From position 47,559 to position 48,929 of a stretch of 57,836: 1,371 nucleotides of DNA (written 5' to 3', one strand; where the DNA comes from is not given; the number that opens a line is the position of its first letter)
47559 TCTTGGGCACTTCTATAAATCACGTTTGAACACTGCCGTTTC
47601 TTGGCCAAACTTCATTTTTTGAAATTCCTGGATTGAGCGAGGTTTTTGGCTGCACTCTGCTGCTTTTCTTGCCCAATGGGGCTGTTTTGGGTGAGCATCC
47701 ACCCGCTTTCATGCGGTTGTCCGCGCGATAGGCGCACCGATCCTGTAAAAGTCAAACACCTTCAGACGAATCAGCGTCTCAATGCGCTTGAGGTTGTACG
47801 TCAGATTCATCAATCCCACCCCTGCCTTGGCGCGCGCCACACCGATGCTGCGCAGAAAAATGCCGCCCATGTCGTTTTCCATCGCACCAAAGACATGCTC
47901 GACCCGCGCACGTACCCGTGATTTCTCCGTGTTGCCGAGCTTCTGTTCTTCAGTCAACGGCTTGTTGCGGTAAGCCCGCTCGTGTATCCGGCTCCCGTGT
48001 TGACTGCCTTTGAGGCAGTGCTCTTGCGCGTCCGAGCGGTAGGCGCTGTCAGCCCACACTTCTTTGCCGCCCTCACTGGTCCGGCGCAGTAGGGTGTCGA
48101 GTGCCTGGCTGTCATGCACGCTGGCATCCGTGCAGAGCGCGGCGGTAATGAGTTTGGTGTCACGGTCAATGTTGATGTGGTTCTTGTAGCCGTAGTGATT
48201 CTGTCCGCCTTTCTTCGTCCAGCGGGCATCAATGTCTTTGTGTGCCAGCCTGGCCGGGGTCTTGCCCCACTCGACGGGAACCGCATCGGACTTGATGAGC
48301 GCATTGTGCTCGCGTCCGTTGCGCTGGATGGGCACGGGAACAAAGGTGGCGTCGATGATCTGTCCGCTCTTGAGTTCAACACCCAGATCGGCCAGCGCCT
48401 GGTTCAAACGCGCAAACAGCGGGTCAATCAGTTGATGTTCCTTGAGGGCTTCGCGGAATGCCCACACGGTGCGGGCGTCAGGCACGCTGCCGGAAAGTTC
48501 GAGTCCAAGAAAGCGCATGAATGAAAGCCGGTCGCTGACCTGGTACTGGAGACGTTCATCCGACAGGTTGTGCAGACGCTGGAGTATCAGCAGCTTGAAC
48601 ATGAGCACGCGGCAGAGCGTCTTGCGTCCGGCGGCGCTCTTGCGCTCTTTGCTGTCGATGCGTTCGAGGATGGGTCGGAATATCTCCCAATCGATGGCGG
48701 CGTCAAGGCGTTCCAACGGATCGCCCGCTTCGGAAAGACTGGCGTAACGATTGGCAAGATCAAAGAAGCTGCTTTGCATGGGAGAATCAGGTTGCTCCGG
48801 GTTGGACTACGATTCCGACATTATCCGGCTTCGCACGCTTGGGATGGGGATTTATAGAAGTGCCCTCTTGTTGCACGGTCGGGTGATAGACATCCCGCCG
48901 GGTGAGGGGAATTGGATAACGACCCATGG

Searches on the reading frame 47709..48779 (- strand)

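Call 7: search_protein_families(library=pfam, proteins=[window:47709-48779:-])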
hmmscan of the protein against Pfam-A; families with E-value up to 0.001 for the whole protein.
window:47709-48779:- (356 aa): 4 families
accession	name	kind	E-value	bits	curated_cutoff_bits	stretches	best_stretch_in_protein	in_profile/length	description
PF01609.27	DDE_Tnp_1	-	2.6e-27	96.3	23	1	137-330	4-200/200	Transposase DDE domain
PF05598.16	DUF772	-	5.2e-19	68.5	23.1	1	51-124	1-73/74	Transposase domain (DUF772)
PF13359.12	DDE_Tnp_4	-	6.9e-07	29.5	24.8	1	193-300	25-127/158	DDE superfamily endonuclease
PF13751.12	DDE_Tnp_1_6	-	6.4e-05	23.7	25.1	1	252-333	39-124/125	Transposase DDE domain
